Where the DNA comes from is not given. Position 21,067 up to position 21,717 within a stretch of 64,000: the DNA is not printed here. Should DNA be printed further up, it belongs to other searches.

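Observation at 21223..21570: Low-GC, N-terminally truncated PIN-like (DUF4411-type) gene fused to the IS copy-1 end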

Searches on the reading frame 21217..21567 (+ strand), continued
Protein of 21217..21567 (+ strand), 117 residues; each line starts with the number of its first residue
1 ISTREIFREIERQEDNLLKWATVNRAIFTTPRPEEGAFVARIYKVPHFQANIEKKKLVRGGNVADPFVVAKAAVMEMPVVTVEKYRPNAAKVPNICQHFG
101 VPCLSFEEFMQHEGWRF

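Call 25: search_protein_families(library=padloc, proteins=[L001:3845-4978:+, P0001, window:21217-21567:+], max_evalue=0.1)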
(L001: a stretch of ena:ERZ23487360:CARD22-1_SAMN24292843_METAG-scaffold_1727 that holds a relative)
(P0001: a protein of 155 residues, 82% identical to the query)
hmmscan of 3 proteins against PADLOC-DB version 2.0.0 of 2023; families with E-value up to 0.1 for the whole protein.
L001:3845-4978:+ (378 aa): 17 families
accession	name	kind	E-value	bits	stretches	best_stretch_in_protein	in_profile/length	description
PDLC04141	capP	-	4.7e-20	70.1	1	164-290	31-145/242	capP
PDLC03949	RmrA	-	7.4e-18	62.5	2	154-309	134-276/363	-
PDLC03947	RmrA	-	1.4e-15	55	1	170-293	168-286/383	-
PDLC03948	RmrA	-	4.6e-12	43.5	1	32-302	36-293/397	-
PDLC03946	RmrA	-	6.9e-12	42.8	1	154-268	135-238/357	-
PDLC03952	RmrA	-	2.3e-11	41.1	1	171-267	181-273/395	-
PDLC04776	PDC-M69B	-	1.1e-10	39.7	1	179-274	51-145/272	-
PDLC03951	RmrA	-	2e-10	38.2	1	32-291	36-278/400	-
PDLC03945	RmrA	-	2.4e-10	38.2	1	168-291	166-286/394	-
PDLC03944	RmrA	-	2.9e-10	37.7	1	193-306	183-291/384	-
PDLC03953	RmrA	-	7.9e-10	36.5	1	35-281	36-267/373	-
PDLC03950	RmrA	-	8.5e-09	32.9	1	172-265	159-246/369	-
PDLC03954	RmrA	-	1e-07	29.2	1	193-265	191-259/380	-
PDLC03982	PD-Lambda-2_B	-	1.5e-07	29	1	211-291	292-369/402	-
PDLC03943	RmrA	-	5.9e-07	26.9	1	196-368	178-341/370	-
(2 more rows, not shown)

P0001 (155 aa): 0 families

window:21217-21567:+ (117 aa): 0 families

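Call 38: search_solved_structures(query=A3, max_evalue=1)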
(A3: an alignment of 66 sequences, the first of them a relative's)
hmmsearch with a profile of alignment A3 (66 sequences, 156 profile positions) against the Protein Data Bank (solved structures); distinct sequences matched with E-value up to 1: 7.
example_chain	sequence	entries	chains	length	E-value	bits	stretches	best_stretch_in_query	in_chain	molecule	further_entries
9vzy_D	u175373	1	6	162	2.3e-29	105.5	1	2-156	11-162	DUF4411 family protein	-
9vzz_A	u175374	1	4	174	6.1e-28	100.8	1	2-156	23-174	DUF4411 family protein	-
7b5h_AJ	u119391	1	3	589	0.29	14.2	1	102-152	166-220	All3320 protein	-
1e5l_A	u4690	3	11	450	0.32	14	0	56-101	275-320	SACCHAROPINE REDUCTASE | Saccharopine dehydrogenase [NADP(+), L-glutamate-forming]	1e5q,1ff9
29sb_A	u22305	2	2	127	0.45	13.5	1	13-66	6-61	KABLE2.5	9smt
7jrq_A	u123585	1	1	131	0.54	13.3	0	20-56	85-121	MPP1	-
9cte_A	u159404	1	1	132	0.79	12.8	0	20-54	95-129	De novo protein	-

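Call 41: search_solved_structures(query=L001:3845-4978:+, max_evalue=0.01)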
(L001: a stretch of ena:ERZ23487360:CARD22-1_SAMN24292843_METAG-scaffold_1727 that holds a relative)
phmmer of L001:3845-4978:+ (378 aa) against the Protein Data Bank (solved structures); distinct sequences matched with E-value up to 0.01: 4.
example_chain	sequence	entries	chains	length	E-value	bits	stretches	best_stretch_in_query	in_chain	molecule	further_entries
9vzy_A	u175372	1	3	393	1.2e-25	93.7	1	10-370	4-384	HTH cro/C1-type domain-containing protein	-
8slm_A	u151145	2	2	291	1.3e-07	34.4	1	190-291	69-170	Zn dependent hydrolase fused to HTH domain, IrrE ortholog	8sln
3dte_A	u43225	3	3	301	1.7e-07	34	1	190-290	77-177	IrrE protein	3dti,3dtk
7t5t_A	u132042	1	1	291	4.9e-05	25.9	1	193-290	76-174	CapP toxin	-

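Call 43: predict_structure(alignment_id=A3)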
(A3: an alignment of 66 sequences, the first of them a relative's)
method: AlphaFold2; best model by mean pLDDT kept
length: 155 residues; sequences in the alignment: 66
mean_pLDDT: 93.7   pTM: 0.88
mean pLDDT of the five models: 93.7, 93.7, 93.0, 92.3, 86.6
residues with pLDDT >= 90: 132; 70-90: 22; 50-70: 1; < 50: 0
segments of 3 or more residues with pLDDT < 50: none
pLDDT, mean of each block of 10 residues (from residue 1): 96 93 95 97 93 89 96 97 91 81 96 98 92 97 96 87
secondary structure, 60 per line:
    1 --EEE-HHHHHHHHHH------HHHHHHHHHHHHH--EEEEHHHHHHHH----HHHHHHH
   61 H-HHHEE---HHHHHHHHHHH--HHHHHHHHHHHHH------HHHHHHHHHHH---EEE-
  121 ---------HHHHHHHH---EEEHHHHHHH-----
elements in order: E3-5 H7-16 H23-35 E38-41 H42-49 H54-61 H71-81 H84-96 H103-113 E117-119 H130-137 E141-143 H144-150

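Call 45: fold_search(model_id=the predicted structure, library=pdb)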
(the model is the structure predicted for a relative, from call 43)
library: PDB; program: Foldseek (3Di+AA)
matches with E <= 10: 468; with E <= 0.001: 14
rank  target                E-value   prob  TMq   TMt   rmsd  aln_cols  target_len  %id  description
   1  3h87_A                1.2e-04  1.00  0.60  0.67   5.1       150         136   17  Rv0301 Rv0300 Toxin Antitoxin Complex from Mycobacterium tuberculosis (released 2009-05-05)
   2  1y82_B                2.0e-04  1.00  0.59  0.62   5.7       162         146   16  Conserved hypothetical protein Pfu-367848-001 from Pyrococcus furiosus (released 2005-01-25)
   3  1ye5_A                2.9e-04  1.00  0.55  0.59   6.1       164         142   14  Crystal structure of hypothetical protein of unknown function from pyrococcus horikoshii OT3 (released 2005-05-17)
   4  3h87_B                3.7e-04  1.00  0.59  0.66   5.1       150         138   17  Rv0301 Rv0300 Toxin Antitoxin Complex from Mycobacterium tuberculosis (released 2009-05-05)
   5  1y82_D                4.5e-04  1.00  0.59  0.65   5.7       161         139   16  Conserved hypothetical protein Pfu-367848-001 from Pyrococcus furiosus (released 2005-01-25)
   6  3zvk_A                4.8e-04  1.00  0.47  0.52   6.4       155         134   14  Crystal structure of VapBC2 from Rickettsia felis bound to a DNA fragment from their promoter (released 2011-12-14)
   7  9h6a_A                5.4e-04  1.00  0.56  0.65   5.9       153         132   15  Crystal structure of the E. coli F-plasmid VapBC toxin-antitoxin complex (released 2024-12-18)
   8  1ye5_B                5.4e-04  1.00  0.59  0.61   5.8       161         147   13  Crystal structure of hypothetical protein of unknown function from pyrococcus horikoshii OT3 (released 2005-05-17)
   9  6a7v_A                6.9e-04  1.00  0.54  0.60   6.4       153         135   18  Crystal structure of Mycobacterium tuberculosis VapBC11 toxin-antitoxin complex (released 2018-10-10)
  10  1y82_A                7.3e-04  1.00  0.56  0.59   6.0       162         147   15  Conserved hypothetical protein Pfu-367848-001 from Pyrococcus furiosus (released 2005-01-25)
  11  7e8j_B                8.3e-04  1.00  0.53  0.44   7.8       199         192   12  Crystal structure of Proteinaceous RNase P (PRORP) from Thermococcus celer (released 2022-03-02)
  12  3zvk_B                9.4e-04  1.00  0.52  0.59   5.6       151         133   14  Crystal structure of VapBC2 from Rickettsia felis bound to a DNA fragment from their promoter (released 2011-12-14)
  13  6a7v_G                9.9e-04  1.00  0.54  0.59   6.3       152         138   18  Crystal structure of Mycobacterium tuberculosis VapBC11 toxin-antitoxin complex (released 2018-10-10)
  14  5ecw_A                9.9e-04  1.00  0.50  0.57   6.4       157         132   14  Structure of the Shigella flexneri VapC mutant D7A (released 2016-02-17)
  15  1v96_A                1.1e-03  1.00  0.60  0.63   4.6       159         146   14  Crystal structure of hypothetical protein of unknown function from pyrococcus horikoshii OT3 (released 2005-02-01)
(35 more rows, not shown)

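Call 47: find_homologous_proteins(query=L001:3845-4978:+, max_evalue=1e-20)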
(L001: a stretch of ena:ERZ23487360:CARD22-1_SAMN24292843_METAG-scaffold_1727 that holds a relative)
Query L001:3845-4978:+ (378 aa): 4364 proteins with E <= 1e-20 among 8000 candidates; the best 120 are listed.
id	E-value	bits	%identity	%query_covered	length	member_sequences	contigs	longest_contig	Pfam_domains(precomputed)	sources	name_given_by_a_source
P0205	5.8e-255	863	100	100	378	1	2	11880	PF06114.20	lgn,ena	-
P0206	8.5e-211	718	83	100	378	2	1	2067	PF01381.29,PF06114.20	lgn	-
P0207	4.7e-209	712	83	98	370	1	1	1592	PF06114.20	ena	-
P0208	1.8e-203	694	80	100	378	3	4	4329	PF06114.20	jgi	jgi:Zn-dependent peptidase ImmA (M78 family)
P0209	5.3e-202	689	79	100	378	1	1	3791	PF06114.20,PF13560.13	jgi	-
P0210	4.6e-201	686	79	100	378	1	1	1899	PF06114.20,PF13560.13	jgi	-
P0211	4.7e-201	686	79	100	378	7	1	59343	PF06114.20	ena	-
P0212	3.3e-200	683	79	100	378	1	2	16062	PF06114.20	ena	-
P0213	3.6e-198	676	78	100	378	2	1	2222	PF06114.20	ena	-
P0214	1.4e-195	668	77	100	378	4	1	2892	PF06114.20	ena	-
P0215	9.6e-195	665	76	100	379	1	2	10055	PF06114.20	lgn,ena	-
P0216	3.7e-193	660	76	100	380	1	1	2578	PF06114.20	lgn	-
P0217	4.5e-191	653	76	100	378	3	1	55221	PF06114.20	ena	-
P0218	1.8e-190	651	75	100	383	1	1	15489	PF06114.20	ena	-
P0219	5.1e-184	630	78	94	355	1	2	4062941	PF06114.20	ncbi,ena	-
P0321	2.6e-142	493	61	100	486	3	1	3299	PF14367.13,PF06114.20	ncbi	-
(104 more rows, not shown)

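Call 53: search_solved_structures(query=window:21217-21567:+, max_evalue=0.01, show_alignments=1)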
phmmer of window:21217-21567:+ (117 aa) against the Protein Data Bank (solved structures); distinct sequences matched with E-value up to 0.01: 2.
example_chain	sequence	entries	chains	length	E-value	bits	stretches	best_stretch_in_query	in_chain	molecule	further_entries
9vzy_D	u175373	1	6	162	6.4e-10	42.3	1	3-117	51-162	DUF4411 family protein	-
9vzz_A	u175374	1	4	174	7.9e-10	42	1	3-117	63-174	DUF4411 family protein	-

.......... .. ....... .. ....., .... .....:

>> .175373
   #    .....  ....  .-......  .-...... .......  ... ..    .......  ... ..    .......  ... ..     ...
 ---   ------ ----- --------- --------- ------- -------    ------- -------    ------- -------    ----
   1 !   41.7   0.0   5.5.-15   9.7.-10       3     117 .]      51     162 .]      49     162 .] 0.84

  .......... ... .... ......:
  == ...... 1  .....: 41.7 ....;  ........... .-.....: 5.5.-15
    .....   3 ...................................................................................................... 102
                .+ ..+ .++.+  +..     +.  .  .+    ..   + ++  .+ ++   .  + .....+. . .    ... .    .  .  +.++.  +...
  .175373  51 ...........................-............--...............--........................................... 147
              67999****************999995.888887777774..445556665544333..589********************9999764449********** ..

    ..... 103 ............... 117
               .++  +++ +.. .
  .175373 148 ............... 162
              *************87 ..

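Call 60: search_solved_structures(query=L001:3845-4978:+, max_evalue=1e-10, show_alignments=1)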
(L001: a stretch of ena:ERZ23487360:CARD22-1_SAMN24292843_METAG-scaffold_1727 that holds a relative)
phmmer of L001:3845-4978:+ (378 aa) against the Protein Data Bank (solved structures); distinct sequences matched with E-value up to 1e-10: 1.
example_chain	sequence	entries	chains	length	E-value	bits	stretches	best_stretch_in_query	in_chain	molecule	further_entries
9vzy_A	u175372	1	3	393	1.2e-25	93.7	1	10-370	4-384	HTH cro/C1-type domain-containing protein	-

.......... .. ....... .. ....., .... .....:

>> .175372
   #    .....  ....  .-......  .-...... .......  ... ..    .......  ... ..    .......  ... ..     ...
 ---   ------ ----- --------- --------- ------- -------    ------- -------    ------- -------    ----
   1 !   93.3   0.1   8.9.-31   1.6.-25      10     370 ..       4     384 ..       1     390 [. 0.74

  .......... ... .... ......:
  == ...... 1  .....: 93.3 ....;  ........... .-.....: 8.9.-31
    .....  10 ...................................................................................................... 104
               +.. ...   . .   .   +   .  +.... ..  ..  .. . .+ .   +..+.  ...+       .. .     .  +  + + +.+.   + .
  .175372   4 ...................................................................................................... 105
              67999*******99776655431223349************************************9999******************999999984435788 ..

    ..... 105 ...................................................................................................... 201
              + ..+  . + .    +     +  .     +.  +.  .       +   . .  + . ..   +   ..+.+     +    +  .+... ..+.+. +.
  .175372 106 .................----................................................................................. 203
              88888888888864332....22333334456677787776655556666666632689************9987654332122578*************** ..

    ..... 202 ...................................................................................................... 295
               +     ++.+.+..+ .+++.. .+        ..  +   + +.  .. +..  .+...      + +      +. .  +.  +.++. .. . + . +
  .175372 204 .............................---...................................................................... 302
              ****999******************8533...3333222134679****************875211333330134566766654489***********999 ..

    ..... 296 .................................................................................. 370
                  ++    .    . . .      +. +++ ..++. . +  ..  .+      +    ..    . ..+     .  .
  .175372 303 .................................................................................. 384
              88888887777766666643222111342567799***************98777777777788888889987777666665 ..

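Call 61: search_solved_structures(query=P0001, max_evalue=0.00001, show_alignments=1)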
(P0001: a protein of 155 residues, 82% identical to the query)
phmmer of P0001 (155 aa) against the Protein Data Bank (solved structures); distinct sequences matched with E-value up to 0.00001: 2.
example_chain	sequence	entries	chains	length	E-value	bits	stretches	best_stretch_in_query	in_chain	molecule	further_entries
9vzy_D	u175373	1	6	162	2.1e-16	63.6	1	3-155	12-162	DUF4411 family protein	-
9vzz_A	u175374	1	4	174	2.7e-15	60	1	3-155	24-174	DUF4411 family protein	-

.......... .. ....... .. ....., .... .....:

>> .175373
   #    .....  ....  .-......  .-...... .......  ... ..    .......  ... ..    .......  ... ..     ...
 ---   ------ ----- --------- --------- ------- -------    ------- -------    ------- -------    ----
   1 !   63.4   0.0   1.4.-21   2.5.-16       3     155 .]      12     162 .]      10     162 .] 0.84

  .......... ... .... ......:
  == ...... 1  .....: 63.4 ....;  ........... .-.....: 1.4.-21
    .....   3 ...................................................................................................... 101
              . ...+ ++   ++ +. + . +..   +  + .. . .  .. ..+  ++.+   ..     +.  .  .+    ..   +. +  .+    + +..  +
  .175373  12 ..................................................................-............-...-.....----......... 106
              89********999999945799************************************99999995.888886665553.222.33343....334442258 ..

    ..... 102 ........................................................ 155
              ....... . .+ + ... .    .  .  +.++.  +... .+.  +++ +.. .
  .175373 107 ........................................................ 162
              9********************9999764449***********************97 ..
